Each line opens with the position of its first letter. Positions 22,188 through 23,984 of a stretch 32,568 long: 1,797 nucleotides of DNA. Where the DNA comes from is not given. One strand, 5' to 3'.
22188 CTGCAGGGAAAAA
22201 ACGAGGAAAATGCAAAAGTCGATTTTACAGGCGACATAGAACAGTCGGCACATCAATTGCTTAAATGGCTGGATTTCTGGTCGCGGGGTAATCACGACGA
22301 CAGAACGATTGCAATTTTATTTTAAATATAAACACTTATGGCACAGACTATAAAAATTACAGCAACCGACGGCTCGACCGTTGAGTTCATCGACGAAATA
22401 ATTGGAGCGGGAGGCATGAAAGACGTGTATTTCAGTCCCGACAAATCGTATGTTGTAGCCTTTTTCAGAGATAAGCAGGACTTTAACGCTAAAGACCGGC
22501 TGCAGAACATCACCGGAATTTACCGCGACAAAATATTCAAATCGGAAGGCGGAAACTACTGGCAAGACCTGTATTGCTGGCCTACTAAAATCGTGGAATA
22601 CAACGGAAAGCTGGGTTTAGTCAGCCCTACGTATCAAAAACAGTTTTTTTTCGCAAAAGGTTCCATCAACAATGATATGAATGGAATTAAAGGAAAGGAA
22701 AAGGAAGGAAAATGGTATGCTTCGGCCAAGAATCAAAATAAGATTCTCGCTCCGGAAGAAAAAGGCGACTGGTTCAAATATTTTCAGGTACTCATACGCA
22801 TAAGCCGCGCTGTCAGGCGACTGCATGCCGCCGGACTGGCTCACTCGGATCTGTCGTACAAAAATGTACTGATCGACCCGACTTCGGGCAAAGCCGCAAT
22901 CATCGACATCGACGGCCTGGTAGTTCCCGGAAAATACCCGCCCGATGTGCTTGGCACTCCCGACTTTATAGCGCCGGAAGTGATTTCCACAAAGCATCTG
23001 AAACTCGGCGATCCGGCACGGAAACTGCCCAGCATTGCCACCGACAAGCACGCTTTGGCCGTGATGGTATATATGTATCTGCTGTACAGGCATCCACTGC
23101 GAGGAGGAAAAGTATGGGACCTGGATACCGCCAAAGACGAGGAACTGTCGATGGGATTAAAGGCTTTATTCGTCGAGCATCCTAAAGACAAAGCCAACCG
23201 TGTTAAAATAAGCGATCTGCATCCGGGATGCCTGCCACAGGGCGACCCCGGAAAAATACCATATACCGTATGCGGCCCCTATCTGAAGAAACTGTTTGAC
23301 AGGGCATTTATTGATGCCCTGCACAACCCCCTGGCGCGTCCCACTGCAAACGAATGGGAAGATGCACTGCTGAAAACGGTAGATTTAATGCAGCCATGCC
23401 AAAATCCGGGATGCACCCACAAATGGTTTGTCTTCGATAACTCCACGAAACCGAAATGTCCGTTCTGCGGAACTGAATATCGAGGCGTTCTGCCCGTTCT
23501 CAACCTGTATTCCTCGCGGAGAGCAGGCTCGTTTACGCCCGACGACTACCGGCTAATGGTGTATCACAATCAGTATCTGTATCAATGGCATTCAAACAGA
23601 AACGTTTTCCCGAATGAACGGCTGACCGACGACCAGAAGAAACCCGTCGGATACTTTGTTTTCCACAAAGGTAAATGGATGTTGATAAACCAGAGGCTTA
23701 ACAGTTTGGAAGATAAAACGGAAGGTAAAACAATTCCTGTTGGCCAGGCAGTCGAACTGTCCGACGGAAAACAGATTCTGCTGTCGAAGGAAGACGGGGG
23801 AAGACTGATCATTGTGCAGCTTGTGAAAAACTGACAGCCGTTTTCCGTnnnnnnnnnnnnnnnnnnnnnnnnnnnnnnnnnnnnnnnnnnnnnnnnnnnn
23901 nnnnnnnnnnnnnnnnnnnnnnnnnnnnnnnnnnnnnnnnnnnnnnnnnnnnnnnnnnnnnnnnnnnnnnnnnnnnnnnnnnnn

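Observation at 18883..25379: Six-gene TerY-P-type phosphorylation-switch operon extended by AIM24, HAD and PRTase genes, with no classical Ter genes nearby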

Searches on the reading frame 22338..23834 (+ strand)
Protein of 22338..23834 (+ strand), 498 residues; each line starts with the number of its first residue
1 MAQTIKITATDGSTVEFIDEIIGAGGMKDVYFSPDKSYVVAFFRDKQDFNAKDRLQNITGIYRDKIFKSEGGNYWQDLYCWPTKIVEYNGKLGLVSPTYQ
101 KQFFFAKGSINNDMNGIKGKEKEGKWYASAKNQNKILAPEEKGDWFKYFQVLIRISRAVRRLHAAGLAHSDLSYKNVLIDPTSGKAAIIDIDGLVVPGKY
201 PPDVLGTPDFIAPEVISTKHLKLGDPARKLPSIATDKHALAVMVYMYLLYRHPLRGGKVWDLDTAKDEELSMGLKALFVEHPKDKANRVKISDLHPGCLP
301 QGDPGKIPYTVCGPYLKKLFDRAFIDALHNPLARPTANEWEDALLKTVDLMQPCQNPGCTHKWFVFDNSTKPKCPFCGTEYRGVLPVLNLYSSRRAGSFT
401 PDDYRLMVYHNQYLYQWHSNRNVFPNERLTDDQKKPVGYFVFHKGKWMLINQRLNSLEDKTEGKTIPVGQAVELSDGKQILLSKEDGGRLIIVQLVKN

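Call 3: search_protein_families(library=pfam, proteins=[window:22338-23834:+], max_evalue=0.01)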
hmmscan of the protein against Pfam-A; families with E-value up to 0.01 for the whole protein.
window:22338-23834:+ (498 aa): 3 families
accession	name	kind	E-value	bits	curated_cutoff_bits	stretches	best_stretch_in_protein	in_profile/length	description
PF00069.31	Pkinase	-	1.2e-09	38.4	31.7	1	150-261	102-204/263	Protein kinase domain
PF06293.20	Kdo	-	0.0001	22.3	21.3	1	152-192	124-167/207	Lipopolysaccharide kinase (Kdo/WaaP) family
PF19250.5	DUF5898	-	0.0044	17.4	28.9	0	147-177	76-106/109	Family of unknown function (DUF5898)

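Call 4: search_protein_families(library=padloc, proteins=[window:22338-23834:+], max_evalue=0.01)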
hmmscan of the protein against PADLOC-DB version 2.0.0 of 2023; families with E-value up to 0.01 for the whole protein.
window:22338-23834:+ (498 aa): 10 families
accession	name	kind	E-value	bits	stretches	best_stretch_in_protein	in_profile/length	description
PDLC04053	PD-T4-6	-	3.5e-06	24.7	1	150-219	114-187/311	-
PDLC04138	mad6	-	7.2e-06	23.2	1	151-258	158-260/659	mads_6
PDLC04042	PD-T4-6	-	7.5e-06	23.8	1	148-256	111-214/292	-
PDLC03920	MkoA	-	2.7e-05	20.6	1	135-255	96-222/1112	-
PDLC04047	PD-T4-6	-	6.8e-05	20.1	1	150-257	115-215/327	-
PDLC04043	PD-T4-6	-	0.00012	19.3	1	151-256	120-219/452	-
PDLC03921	MkoA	-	0.00026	16.7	1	150-191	591-632/1607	-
PDLC04039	PD-T4-6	-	0.0012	15.9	1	150-260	118-221/458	-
PDLC04059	PD-T4-6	-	0.004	14.3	1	150-191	114-155/433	-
PDLC04048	PD-T4-6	-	0.0098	13.3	0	151-191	116-155/354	-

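Call 5: search_protein_families(library=ncbifam, proteins=[window:22338-23834:+], max_evalue=0.01)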
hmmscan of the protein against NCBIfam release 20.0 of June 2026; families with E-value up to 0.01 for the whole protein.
window:22338-23834:+ (498 aa): 7 families
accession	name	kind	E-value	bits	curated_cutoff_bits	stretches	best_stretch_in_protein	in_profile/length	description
NF038151.1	lanthi_synth_III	equivalog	5.5e-09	35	575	1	149-278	339-448/833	class III lanthionine synthetase LanKC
NF038150.1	lanthi_synth_IV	equivalog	3.1e-08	32.4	650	1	149-256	301-398/851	class IV lanthionine synthetase LanL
NF002475.0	PRK01723.1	equivalog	3e-06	26.4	142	1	154-192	151-188/241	3-deoxy-D-manno-octulosonic acid kinase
NF009651.0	PRK13184.1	equivalog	0.00036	18.6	839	0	203-259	190-236/932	serine/threonine-protein kinase PknD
NF040671.1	PLuB_AAA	exception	0.00093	16.7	999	1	120-227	75-183/1256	PLuB system helicase-like protein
TIGR03724.2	arch_bud32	equivalog_domain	0.0014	18.2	125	1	150-191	89-128/193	KEOPS complex kinase/ATPase Bud32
NF033483.0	PknB_PASTA_kin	equivalog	0.0019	17.3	450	0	148-216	109-180/563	Stk1 family PASTA domain-containing Ser/Thr kinase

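Call 42: search_solved_structures(query=window:22338-23834:+, max_evalue=0.01)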
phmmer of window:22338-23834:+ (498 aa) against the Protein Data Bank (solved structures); distinct sequences matched with E-value up to 0.01: 73 (the best 60 are shown).
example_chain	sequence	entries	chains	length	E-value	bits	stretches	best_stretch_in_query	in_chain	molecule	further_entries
4d28_A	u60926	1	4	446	9.4e-05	24.2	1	145-218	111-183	CBL-INTERACTING SERINE/THREONINE-PROTEIN KINASE 24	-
1fot_A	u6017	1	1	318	0.0001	24.1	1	155-220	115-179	CAMP-DEPENDENT PROTEIN KINASE TYPE 1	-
4czu_A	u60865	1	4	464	0.00038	22.2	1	145-219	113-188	CBL-INTERACTING SERINE/THREONINE-PROTEIN KINASE 23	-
7que_A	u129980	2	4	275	0.00041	22.1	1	147-256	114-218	Serine/threonine-protein kinase 17A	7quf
4czt_A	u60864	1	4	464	0.00084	21.1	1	145-219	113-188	CBL-INTERACTING SERINE/THREONINE-PROTEIN KINASE 23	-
2yza_A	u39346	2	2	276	0.00099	20.8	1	154-219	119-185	5'-AMP-activated protein kinase catalytic subunit alpha-2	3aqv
6bx6_A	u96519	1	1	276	0.00099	20.8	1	154-219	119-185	5'-AMP-activated protein kinase catalytic subunit alpha-2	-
4pdp_A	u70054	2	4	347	0.0015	20.2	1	154-256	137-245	Serine/threonine-protein kinase RAD53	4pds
4ow8_A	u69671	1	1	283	0.0017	20.1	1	151-216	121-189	Serine/threonine-protein kinase PknA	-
9tmq_A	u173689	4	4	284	0.0017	20.1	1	151-216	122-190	Serine/threonine-protein kinase PknA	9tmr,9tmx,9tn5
4fg7_A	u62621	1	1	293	0.0019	19.9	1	151-220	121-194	Calcium/calmodulin-dependent protein kinase type 1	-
1yrp_A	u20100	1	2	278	0.002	19.8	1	149-223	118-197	Death-associated protein kinase 3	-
6b2q_A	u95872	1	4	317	0.002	19.8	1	151-216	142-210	Serine/threonine-protein kinase PknA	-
3bhy_A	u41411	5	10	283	0.0021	19.8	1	149-223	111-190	Death-associated protein kinase 3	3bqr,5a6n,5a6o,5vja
4fg8_A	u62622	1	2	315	0.0022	19.7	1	151-220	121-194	Calcium/calmodulin-dependent protein kinase type 1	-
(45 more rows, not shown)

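Call 53: search_protein_families(library=padloc, proteins=[window:22338-23834:+], max_evalue=10)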
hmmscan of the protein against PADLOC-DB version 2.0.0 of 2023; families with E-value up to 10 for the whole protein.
window:22338-23834:+ (498 aa): 12 families
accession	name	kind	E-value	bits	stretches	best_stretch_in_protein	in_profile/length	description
PDLC04053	PD-T4-6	-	3.5e-06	24.7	1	150-219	114-187/311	-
PDLC04138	mad6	-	7.2e-06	23.2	1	151-258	158-260/659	mads_6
PDLC04042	PD-T4-6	-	7.5e-06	23.8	1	148-256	111-214/292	-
PDLC03920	MkoA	-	2.7e-05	20.6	1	135-255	96-222/1112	-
PDLC04047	PD-T4-6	-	6.8e-05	20.1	1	150-257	115-215/327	-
PDLC04043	PD-T4-6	-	0.00012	19.3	1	151-256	120-219/452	-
PDLC03921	MkoA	-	0.00026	16.7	1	150-191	591-632/1607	-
PDLC04039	PD-T4-6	-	0.0012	15.9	1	150-260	118-221/458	-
PDLC04059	PD-T4-6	-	0.004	14.3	1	150-191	114-155/433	-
PDLC04048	PD-T4-6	-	0.0098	13.3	1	151-191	116-155/354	-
PDLC04780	PDC-M71A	-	0.017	12.5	1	139-180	136-177/352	-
PDLC04054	PD-T4-6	-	0.024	12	1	150-220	115-189/347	-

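Call 54: find_homologous_proteins(query=window:22338-23834:+, max_evalue=1e-10)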
Query window:22338-23834:+ (498 aa): 4476 proteins with E <= 1e-10 among 8000 candidates; the best 120 are listed.
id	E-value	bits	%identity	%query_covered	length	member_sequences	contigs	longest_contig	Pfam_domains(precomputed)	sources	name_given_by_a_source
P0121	0.0e+0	1077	91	100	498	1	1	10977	PF00069.32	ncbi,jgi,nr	ncbi:MAG: kinase [Prevotellaceae bacterium]|jgi:serine/threonine protein kinase|nr:kinase [Prevotell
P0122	0.0e+0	1063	90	100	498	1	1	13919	PF00069.32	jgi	jgi:serine/threonine protein kinase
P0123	0.0e+0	1062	89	100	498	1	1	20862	PF00069.32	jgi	jgi:serine/threonine protein kinase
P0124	0.0e+0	1036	87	100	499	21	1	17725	PF00069.32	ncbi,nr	ncbi:MAG: kinase [Bacteroidales bacterium]|nr:kinase [Bacteroidales bacterium]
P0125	0.0e+0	1030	88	100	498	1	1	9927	PF00069.32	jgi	jgi:serine/threonine protein kinase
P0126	0.0e+0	1014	85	100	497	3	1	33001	PF00069.32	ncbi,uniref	ncbi:hypothetical protein EZS27_005240 [termite gut metagenome]|uniref:Protein kinase domain-contain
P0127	6.9e-298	1006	84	100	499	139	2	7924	PF00069.32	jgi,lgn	jgi:serine/threonine protein kinase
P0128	8.7e-298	1006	85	100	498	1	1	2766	PF00069.32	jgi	jgi:serine/threonine protein kinase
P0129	1.1e-297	1006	85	100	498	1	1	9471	PF00069.32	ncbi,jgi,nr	ncbi:MAG: kinase [Candidatus Symbiothrix sp.]|jgi:serine/threonine protein kinase|nr:kinase [Candida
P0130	3.1e-297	1004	83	100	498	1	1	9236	PF00069.32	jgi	jgi:serine/threonine protein kinase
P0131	7.4e-297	1003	84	100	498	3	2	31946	PF00069.32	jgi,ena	-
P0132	2.0e-296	1001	83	100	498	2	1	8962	PF00069.32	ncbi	-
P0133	3.4e-296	1001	83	100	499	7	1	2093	PF00069.32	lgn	-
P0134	5.7e-294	993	82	100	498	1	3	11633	PF00069.32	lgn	-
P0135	6.6e-294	993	82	100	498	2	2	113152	PF00069.32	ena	-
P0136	1.9e-293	992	84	100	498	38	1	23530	PF00069.32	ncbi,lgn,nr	ncbi:kinase [Bacteroidia bacterium]|nr:kinase [Bacteroidia bacterium]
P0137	7.2e-293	990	82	100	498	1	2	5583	PF00069.32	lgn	-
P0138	2.2e-291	985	82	100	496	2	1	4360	PF00069.32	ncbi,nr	ncbi:MAG: kinase, partial [Tannerella sp.]|nr:kinase [Tannerella sp.]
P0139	2.2e-291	985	83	100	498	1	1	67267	PF00069.32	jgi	jgi:serine/threonine protein kinase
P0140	5.5e-291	984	82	100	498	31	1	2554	PF00069.32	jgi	-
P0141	8.2e-291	983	82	100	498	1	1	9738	PF00069.32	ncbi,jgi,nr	ncbi:MAG: kinase [Tannerella sp.]|jgi:serine/threonine protein kinase|nr:kinase [Tannerella sp.]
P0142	1.2e-290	982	82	100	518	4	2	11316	PF00069.32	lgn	-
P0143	1.6e-290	982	82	100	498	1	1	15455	PF00069.32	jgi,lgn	jgi:serine/threonine protein kinase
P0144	4.5e-290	981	82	100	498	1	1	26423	PF00069.32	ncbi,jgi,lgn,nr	ncbi:MAG: kinase [Culturomica sp.]|jgi:serine/threonine protein kinase|nr:kinase [Culturomica sp.]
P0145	2.6e-289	978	82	100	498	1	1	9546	PF00069.32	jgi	jgi:serine/threonine protein kinase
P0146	7.5e-289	976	82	100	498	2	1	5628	PF00069.32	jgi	-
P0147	9.6e-289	976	82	100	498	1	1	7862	PF00069.32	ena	-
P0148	1.4e-288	976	81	100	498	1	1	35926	PF00069.32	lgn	-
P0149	1.4e-288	976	81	100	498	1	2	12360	PF00069.32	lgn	-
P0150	3.6e-288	974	81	100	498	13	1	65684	PF00069.32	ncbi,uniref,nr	ncbi:helix-hairpin-helix domain-containing protein [Dysgonomonas sp. 520]|uniref:helix-hairpin-helix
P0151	3.6e-288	974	81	100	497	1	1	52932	PF00069.32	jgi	-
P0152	9.1e-288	973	81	100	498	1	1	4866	PF00069.32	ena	-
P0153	2.4e-287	971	82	100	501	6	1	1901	PF00069.32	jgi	jgi:serine/threonine protein kinase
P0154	7.4e-287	970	79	99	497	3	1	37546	PF00069.32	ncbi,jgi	jgi:serine/threonine protein kinase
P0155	8.0e-287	970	81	100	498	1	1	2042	PF00069.32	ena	-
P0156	1.0e-286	969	79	100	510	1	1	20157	PF00069.32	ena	-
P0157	2.9e-286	968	80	100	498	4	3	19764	PF00069.32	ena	-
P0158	6.0e-286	967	82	100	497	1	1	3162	PF00069.32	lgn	-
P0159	9.9e-286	966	82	100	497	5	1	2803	PF00069.32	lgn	-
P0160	1.0e-285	966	80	100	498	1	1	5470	PF00069.32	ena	-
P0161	3.7e-285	964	80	100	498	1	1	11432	PF00069.32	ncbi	-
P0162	5.3e-285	964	81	99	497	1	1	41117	PF00069.32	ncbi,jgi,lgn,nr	ncbi:MAG: kinase [Bacteroidales bacterium]|jgi:serine/threonine protein kinase|nr:kinase [Bacteroida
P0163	6.1e-285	964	80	100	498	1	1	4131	PF00069.32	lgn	-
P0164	1.2e-284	963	81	100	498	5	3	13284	PF00069.32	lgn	-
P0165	1.7e-284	962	80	100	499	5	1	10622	PF00069.32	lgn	-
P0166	4.1e-284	961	80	100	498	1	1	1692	PF00069.32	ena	-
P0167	4.7e-284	961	80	100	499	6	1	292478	PF00069.32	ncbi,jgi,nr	ncbi:MAG: lipopolysaccharide kinase InaA family protein [Dysgonomonas sp.]|nr:lipopolysaccharide kin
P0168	1.1e-283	960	79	100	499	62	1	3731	PF00069.32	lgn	-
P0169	1.0e-282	956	81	100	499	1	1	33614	PF00069.32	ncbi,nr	ncbi:kinase [Bacteroidia bacterium]|nr:kinase [Bacteroidia bacterium]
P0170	1.0e-282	956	81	100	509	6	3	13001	PF00069.32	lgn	-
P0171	3.7e-282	954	80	100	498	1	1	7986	PF00069.32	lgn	-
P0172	8.7e-282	953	80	100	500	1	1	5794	PF00069.32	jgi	jgi:serine/threonine protein kinase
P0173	1.4e-281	952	79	100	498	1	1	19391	PF00069.32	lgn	-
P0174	3.2e-281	951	78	100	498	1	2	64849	PF00069.32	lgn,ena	-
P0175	6.3e-281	950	79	100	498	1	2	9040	PF00069.32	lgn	-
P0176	9.7e-281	950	79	100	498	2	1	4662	PF00069.32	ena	-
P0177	1.3e-280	949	79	100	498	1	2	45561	PF00069.32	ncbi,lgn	ncbi:MAG: helix-hairpin-helix domain-containing protein [Dysgonomonas sp.]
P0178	1.9e-279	945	82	97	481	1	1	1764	PF00069.32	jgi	jgi:serine/threonine protein kinase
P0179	3.8e-279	944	79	100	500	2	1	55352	PF00069.32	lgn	-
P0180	5.0e-279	944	78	100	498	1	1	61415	PF00069.32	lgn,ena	-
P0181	7.5e-279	943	79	99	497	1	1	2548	PF06293.21,PF00069.32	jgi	jgi:serine/threonine protein kinase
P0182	8.4e-279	943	81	100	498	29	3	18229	PF00069.32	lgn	-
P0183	1.3e-278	943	78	100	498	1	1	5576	PF00069.32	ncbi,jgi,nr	ncbi:MAG: kinase [Tannerellaceae bacterium]|jgi:serine/threonine protein kinase|nr:kinase [Tannerell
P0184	1.4e-278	943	78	100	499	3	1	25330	PF00069.32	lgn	-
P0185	1.9e-278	942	80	100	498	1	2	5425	PF00069.32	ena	-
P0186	4.6e-278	941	78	100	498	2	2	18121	PF00069.32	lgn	-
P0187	5.1e-278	941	78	100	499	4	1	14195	PF00069.32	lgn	-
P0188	4.9e-277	938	79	99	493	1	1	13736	PF00069.32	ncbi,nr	ncbi:kinase [Bacteroidia bacterium]|nr:kinase [Bacteroidia bacterium]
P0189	1.6e-276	936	78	100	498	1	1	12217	PF00069.32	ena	-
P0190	2.0e-276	935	77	100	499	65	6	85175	PF00069.32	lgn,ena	-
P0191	2.5e-276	935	78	100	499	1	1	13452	PF00069.32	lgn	-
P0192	2.7e-276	935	80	100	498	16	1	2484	PF00069.32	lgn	-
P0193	3.4e-276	935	79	100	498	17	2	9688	PF00069.32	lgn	-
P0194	4.8e-276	934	77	100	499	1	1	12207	PF00069.32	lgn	-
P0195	8.5e-276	933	78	100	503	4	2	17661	PF00069.32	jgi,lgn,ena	-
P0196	2.2e-275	932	79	100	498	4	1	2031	PF00069.32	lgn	-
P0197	2.5e-275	932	79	100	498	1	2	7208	PF00069.32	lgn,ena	-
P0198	2.9e-275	932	79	100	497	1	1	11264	PF00069.32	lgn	-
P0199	5.3e-275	931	79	100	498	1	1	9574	PF00069.32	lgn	-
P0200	9.0e-275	930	79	100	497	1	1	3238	PF00069.32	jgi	jgi:serine/threonine protein kinase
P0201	9.7e-275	930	78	99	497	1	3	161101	PF00069.32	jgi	jgi:serine/threonine protein kinase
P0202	9.9e-275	930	77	100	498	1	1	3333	PF00069.32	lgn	-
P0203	1.3e-274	929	79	100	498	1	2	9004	PF00069.32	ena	-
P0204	1.4e-274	929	79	100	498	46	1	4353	PF00069.32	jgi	-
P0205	1.6e-274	929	77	100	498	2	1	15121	PF00069.32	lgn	-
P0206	1.8e-274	929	79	100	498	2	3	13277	PF00069.32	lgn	-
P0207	2.3e-274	929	77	100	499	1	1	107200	PF00069.32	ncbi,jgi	ncbi:MAG: hypothetical protein RL662_1007 [Bacteroidota bacterium]|jgi:serine/threonine protein kina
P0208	2.4e-274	929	77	100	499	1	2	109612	PF00069.32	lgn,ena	-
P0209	2.5e-274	929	77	100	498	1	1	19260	PF00069.32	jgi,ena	jgi:serine/threonine protein kinase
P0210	3.8e-274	928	77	100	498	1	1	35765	PF00069.32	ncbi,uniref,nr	ncbi:kinase [Dysgonomonas sp. Marseille-P4677]|uniref:helix-hairpin-helix domain-containing protein 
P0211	5.4e-274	927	78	100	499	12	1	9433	PF00069.32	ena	-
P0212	5.5e-274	927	79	100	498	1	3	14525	PF00069.32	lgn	-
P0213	6.6e-274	927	78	100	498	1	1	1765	PF00069.32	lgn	-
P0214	8.3e-274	927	78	100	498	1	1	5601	PF00069.32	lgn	-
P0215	8.9e-274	927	77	100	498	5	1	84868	PF00069.32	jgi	jgi:serine/threonine protein kinase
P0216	9.1e-274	927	79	100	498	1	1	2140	PF00069.32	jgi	jgi:serine/threonine protein kinase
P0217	1.6e-273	926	77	99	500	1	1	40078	PF00069.32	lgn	-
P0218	1.9e-273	926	78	100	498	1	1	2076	PF00069.32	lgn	-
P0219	2.1e-273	926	77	100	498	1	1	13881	PF00069.32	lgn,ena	-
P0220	2.8e-273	925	80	100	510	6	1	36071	PF00069.32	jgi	jgi:serine/threonine protein kinase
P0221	1.1e-272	923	77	100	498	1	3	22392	PF00069.32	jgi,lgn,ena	-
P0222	1.2e-272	923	79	100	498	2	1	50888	PF00069.32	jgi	jgi:serine/threonine protein kinase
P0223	1.2e-272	923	78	100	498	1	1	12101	PF00069.32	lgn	-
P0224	2.4e-272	922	77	100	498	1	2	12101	PF00069.32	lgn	-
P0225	4.0e-272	921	78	100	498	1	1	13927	PF00069.32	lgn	-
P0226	1.0e-271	920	77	100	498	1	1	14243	PF00069.32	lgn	-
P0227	1.7e-271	919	78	100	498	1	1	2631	PF00069.32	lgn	-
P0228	2.1e-271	919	78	100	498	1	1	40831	PF00069.32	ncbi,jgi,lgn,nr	ncbi:MAG: kinase [Prevotellaceae bacterium]|jgi:serine/threonine protein kinase|nr:kinase [Prevotell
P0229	2.5e-271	919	78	100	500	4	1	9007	PF00069.32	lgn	-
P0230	3.8e-271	918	78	100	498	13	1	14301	PF00069.32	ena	-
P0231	5.8e-271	917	78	100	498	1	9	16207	PF00069.32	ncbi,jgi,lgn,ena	jgi:serine/threonine protein kinase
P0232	9.1e-271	917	78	100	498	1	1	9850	PF00069.32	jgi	jgi:serine/threonine protein kinase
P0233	1.5e-270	916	76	100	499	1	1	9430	PF00069.32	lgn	-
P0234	1.8e-270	916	77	100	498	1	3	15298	PF00069.32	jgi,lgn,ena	-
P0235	1.9e-270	916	77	99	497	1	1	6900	PF00069.32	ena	-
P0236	2.4e-270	915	76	100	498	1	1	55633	PF00069.32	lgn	-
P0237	3.2e-270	915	77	100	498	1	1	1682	PF00069.32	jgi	jgi:serine/threonine protein kinase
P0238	5.0e-270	914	77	99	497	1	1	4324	PF00069.32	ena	-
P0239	1.0e-269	913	77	100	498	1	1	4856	PF00069.32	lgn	-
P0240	1.2e-269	913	76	100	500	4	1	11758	PF06293.21,PF00069.32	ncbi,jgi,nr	ncbi:MAG: kinase [Tannerellaceae bacterium]|jgi:serine/threonine protein kinase|nr:kinase [Tannerell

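Call 55: find_encoding_contigs(protein=P0121, flank=10000, max_places=2)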
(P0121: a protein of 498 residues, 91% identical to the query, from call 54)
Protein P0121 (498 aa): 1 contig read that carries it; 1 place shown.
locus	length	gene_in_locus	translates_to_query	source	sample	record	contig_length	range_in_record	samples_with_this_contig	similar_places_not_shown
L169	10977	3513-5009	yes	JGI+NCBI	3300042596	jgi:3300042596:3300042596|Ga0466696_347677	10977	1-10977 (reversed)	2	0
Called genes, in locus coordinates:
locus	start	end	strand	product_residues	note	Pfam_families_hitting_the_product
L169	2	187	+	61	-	?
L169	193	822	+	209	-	PF01987:AIM24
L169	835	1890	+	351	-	PF00092:VWA, PF13519:VWA_2, PF15616:TerY_C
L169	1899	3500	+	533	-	PF13672:PP2C_2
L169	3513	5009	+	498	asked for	PF00069:Pkinase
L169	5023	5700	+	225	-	PF00702:Hydrolase, PF13419:HAD_2, PF13242:Hydrolase_like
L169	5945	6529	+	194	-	PF15610:PRTase_3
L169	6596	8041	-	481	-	PF01743:PolyA_pol, PF12627:PolyA_pol_RNAbd, PF01966:HD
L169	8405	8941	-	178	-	PF13505:OMP_b-brl, PF13568:OMP_b-brl_2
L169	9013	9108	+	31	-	-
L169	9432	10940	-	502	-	PF23357:DUF7088, PF09822:ABC_transp_aux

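Call 56: find_encoding_contigs(protein=P0122, flank=10000, max_places=2)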
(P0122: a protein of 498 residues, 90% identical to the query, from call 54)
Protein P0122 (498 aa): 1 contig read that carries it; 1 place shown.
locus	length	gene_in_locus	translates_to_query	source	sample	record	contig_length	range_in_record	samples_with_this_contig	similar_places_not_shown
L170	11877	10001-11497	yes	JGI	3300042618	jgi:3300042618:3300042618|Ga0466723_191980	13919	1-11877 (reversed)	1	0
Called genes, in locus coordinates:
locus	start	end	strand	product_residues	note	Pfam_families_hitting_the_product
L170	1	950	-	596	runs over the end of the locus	PF01496:V_ATPase_I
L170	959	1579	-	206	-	PF01813:ATP-synt_D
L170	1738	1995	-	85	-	PF01016:Ribosomal_L27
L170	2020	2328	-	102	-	PF00829:Ribosomal_L21p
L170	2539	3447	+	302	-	PF02729:OTCace_N, PF00185:OTCace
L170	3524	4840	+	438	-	PF00361:Proton_antipo_M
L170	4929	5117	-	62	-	-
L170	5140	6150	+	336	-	-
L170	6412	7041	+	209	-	PF01987:AIM24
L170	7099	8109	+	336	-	PF00092:VWA (weak), PF15616:TerY_C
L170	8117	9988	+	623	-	PF13672:PP2C_2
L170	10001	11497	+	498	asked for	PF00069:Pkinase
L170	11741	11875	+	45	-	?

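Call 57: find_encoding_contigs(protein=P0124, flank=10000, max_places=3)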
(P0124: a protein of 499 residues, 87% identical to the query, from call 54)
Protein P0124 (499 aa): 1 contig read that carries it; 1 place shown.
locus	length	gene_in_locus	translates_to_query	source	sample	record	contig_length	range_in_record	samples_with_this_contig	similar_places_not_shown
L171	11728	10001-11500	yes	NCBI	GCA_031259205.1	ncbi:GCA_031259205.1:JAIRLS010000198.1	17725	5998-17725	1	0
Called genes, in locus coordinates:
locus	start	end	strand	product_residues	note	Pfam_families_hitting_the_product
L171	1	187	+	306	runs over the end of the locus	PF12836:HHH_3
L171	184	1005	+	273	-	PF01427:Peptidase_M15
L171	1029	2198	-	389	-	-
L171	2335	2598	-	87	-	PF01197:Ribosomal_L31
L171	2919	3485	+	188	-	PF02342:TerD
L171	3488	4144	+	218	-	PF02342:TerD (faint)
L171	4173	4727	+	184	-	PF02342:TerD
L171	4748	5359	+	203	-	PF02342:TerD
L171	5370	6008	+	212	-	PF00092:VWA, PF13519:VWA_2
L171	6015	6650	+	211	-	PF00092:VWA, PF13519:VWA_2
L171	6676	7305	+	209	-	PF01987:AIM24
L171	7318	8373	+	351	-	PF00092:VWA, PF13519:VWA_2, PF15616:TerY_C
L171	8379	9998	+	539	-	PF13672:PP2C_2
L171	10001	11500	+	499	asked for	PF00069:Pkinase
